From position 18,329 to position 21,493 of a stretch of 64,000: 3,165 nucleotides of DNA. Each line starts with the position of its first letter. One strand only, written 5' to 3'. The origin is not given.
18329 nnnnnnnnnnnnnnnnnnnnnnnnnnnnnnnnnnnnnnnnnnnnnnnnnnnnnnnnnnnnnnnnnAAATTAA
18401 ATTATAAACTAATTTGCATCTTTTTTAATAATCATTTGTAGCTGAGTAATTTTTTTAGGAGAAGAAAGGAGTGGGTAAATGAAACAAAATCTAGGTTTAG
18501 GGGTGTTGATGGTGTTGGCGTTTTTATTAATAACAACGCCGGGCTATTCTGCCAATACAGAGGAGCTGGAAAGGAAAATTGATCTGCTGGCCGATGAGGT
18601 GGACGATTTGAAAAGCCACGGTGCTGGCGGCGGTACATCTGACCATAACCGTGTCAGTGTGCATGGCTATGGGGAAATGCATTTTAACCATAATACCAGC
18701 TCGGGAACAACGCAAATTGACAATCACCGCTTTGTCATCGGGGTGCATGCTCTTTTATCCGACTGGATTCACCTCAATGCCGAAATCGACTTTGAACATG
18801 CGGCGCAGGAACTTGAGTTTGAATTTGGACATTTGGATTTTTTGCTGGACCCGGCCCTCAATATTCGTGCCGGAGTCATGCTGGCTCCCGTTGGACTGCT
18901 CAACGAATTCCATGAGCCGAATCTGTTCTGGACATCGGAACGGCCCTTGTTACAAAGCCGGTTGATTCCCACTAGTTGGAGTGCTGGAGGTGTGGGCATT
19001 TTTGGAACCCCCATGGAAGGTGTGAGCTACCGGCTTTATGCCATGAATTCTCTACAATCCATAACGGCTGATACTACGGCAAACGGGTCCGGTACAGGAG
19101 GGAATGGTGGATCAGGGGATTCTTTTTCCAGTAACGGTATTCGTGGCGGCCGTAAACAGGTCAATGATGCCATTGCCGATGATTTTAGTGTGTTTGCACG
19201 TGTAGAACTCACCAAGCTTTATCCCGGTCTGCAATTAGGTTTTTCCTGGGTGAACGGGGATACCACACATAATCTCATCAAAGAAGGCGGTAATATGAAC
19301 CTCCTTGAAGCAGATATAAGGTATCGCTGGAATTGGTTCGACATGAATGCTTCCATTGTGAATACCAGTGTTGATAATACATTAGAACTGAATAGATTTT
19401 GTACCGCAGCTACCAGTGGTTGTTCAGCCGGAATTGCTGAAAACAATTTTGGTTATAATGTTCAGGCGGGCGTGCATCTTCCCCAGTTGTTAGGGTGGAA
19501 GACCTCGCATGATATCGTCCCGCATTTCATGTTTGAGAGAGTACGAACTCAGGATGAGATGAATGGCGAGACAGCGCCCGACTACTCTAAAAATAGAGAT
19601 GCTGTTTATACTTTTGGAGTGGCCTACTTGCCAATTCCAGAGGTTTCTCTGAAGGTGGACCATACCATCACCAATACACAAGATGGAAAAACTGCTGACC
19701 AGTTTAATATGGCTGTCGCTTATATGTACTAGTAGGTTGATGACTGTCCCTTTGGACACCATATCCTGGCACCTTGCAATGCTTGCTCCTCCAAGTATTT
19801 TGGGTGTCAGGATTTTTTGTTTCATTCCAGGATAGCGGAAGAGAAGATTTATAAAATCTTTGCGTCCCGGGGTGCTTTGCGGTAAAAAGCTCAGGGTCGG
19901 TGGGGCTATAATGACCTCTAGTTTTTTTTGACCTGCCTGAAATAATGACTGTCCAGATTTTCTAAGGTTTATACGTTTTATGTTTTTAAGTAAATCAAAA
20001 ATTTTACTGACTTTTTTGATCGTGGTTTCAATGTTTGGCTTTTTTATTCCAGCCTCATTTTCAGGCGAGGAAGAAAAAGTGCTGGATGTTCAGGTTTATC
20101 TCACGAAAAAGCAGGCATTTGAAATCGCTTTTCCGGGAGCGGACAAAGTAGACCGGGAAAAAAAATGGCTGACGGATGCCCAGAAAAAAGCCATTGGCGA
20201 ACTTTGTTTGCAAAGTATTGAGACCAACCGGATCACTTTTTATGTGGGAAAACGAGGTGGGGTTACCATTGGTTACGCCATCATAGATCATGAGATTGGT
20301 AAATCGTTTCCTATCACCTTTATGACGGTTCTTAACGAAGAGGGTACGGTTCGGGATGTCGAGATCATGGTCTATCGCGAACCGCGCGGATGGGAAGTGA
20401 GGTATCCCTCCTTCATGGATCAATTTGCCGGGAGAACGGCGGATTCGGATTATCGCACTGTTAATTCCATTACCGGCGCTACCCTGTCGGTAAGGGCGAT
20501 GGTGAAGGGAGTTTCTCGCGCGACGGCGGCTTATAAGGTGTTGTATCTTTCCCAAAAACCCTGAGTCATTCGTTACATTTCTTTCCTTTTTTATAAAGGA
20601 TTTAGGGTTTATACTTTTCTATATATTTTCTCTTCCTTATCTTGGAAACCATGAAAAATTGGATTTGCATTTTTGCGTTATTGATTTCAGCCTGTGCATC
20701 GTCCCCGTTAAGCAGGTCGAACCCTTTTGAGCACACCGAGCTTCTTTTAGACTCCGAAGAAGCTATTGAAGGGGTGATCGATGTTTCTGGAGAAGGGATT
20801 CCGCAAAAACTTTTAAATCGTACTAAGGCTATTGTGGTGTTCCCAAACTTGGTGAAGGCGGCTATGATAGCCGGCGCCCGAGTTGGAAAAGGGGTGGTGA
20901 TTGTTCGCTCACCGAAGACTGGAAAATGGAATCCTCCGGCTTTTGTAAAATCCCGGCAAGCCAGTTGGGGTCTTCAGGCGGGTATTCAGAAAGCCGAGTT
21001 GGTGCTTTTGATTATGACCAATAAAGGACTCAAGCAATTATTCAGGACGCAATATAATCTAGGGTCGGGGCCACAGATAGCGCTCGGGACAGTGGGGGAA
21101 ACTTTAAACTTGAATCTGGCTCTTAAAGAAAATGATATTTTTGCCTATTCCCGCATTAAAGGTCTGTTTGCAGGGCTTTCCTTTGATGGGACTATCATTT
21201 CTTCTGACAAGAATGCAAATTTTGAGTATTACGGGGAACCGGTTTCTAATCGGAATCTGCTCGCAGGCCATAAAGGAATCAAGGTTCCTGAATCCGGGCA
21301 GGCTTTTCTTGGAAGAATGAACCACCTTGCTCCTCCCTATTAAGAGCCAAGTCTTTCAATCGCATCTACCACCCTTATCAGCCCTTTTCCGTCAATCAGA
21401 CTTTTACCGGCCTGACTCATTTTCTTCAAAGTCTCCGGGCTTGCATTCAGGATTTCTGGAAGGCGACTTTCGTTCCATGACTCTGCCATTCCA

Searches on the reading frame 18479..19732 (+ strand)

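Call 39: search_protein_families(library=pfam, proteins=[window:18479-19732:+], max_evalue=0.000001)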
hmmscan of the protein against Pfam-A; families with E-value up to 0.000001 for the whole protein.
window:18479-19732:+ (417 aa): 0 families

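Call 84: search_protein_families(library=pfam, proteins=[window:18479-19732:+], max_evalue=0.01)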
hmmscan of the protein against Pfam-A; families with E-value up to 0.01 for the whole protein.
window:18479-19732:+ (417 aa): 1 family
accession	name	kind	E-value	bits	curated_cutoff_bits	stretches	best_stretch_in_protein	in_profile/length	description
PF13505.12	OMP_b-brl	-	5.6e-05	23.8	28.7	1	239-415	14-173/175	Outer membrane protein beta-barrel domain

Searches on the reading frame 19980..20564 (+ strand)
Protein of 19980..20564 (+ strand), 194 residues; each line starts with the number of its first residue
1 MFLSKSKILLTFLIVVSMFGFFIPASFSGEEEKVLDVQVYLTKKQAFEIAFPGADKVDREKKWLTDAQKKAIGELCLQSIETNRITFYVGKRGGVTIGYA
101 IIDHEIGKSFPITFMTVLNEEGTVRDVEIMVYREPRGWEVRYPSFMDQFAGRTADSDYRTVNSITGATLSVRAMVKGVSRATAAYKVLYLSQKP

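Call 39: search_protein_families(library=pfam, proteins=[window:19980-20564:+], max_evalue=0.000001)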
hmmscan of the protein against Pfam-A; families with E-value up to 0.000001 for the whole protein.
window:19980-20564:+ (194 aa): 1 family
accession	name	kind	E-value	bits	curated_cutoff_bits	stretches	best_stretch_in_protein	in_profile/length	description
PF04205.19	FMN_bind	-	3.7e-08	34.3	22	1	108-181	2-75/77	FMN-binding domain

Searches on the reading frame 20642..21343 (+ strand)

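Call 40: search_protein_families(library=pfam, proteins=[window:20642-21343:+], max_evalue=0.000001)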
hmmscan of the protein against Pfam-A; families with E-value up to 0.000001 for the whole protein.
window:20642-21343:+ (233 aa): 1 family
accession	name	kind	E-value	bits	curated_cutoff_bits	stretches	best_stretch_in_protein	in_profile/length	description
PF04366.17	Ysc84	-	1.1e-26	93.5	25.1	1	106-211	2-111/127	Las17-binding protein actin regulator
